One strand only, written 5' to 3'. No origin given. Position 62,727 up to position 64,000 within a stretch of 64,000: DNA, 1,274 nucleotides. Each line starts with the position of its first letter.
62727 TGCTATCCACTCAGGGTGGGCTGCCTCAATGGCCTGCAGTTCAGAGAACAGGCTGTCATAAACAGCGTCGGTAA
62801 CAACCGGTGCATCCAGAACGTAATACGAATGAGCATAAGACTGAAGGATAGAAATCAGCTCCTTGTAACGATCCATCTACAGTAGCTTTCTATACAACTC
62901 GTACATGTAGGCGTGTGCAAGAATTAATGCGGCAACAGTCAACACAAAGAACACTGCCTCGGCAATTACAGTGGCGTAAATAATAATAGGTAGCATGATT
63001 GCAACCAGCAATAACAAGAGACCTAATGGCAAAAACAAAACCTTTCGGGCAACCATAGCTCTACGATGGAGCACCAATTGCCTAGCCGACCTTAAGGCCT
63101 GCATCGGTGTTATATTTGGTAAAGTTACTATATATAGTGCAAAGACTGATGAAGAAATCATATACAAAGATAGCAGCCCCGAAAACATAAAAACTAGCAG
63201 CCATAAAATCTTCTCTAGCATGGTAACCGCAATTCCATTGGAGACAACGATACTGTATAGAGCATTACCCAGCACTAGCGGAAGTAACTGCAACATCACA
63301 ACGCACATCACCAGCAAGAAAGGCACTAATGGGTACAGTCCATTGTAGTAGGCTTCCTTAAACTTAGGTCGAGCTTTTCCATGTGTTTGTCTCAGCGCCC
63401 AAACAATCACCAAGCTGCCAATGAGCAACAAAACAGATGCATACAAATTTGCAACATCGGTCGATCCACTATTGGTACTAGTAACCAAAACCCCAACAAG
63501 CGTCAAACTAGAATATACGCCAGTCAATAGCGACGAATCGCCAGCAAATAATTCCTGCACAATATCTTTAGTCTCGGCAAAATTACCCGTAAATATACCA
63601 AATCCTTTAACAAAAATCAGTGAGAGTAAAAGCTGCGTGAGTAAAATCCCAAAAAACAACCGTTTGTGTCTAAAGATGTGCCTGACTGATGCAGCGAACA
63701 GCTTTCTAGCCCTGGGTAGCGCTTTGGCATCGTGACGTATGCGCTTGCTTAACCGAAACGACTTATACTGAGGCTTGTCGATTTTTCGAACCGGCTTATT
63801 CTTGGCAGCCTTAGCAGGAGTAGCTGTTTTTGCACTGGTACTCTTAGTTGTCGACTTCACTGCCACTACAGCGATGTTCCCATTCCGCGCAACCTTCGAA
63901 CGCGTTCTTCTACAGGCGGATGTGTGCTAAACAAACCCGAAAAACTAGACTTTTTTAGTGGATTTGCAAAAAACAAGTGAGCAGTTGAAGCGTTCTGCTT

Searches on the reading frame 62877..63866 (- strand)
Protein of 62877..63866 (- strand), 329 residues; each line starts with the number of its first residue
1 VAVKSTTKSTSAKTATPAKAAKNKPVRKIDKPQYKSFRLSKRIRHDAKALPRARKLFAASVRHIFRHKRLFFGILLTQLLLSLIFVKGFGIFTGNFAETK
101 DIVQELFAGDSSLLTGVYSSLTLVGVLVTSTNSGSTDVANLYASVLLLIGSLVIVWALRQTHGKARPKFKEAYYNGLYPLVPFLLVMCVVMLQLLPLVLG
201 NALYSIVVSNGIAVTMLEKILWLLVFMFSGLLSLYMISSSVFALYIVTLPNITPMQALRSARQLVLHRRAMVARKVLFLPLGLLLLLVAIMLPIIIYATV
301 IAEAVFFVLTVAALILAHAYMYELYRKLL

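Call 92: search_protein_families(library=pfam, proteins=[window:62877-63866:-], max_evalue=0.01)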
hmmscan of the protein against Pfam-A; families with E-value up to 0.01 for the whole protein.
window:62877-63866:- (329 aa): 0 families

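Call 97: find_encoding_contigs(protein=window:62877-63866:-, flank=10000, max_places=1)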
Protein window:62877-63866:- (329 aa): no gene with exactly this product is on record in the collection.

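Call 99: find_encoding_contigs(protein=window:62880-63866:-, flank=10000, max_places=1)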
Protein seq(329 aa) (329 aa): no gene with exactly this product is on record in the collection.
